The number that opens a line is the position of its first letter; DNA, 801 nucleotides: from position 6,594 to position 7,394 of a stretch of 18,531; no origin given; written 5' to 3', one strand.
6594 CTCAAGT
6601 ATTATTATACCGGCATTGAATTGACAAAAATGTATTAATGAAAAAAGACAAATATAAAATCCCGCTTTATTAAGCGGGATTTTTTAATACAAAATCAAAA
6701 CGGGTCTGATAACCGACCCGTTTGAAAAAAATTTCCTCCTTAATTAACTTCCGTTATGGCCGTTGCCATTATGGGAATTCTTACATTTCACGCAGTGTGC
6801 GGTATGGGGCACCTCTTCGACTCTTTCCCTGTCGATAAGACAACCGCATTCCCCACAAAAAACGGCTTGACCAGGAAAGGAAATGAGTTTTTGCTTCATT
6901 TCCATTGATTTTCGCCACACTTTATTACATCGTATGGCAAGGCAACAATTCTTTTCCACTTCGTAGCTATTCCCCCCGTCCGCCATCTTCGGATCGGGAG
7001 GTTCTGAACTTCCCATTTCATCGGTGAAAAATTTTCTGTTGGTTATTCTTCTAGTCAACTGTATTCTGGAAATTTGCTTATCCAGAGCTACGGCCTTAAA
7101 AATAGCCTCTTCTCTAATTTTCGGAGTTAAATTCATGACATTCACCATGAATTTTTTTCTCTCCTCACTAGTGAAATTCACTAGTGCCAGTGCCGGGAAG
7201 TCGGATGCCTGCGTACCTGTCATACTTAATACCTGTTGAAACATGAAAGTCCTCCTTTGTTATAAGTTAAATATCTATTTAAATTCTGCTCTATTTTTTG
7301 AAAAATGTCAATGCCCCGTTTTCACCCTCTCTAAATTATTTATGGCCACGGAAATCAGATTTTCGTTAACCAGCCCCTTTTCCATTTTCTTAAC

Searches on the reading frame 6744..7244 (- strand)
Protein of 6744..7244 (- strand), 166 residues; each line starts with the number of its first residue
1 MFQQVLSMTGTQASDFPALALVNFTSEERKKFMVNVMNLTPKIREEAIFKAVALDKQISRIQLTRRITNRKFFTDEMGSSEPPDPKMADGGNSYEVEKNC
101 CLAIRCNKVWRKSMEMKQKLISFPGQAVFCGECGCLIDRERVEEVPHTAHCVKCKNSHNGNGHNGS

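Call 8: search_protein_families(library=pfam, proteins=[window:6744-7244:-])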
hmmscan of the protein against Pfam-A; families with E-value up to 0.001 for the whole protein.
window:6744-7244:- (166 aa): 1 family
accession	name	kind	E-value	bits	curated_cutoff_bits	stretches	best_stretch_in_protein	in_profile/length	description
PF01258.23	zf-dskA_traR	-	3.6e-05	24.1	24.9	1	130-158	6-34/36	Prokaryotic dksA/traR C4-type zinc finger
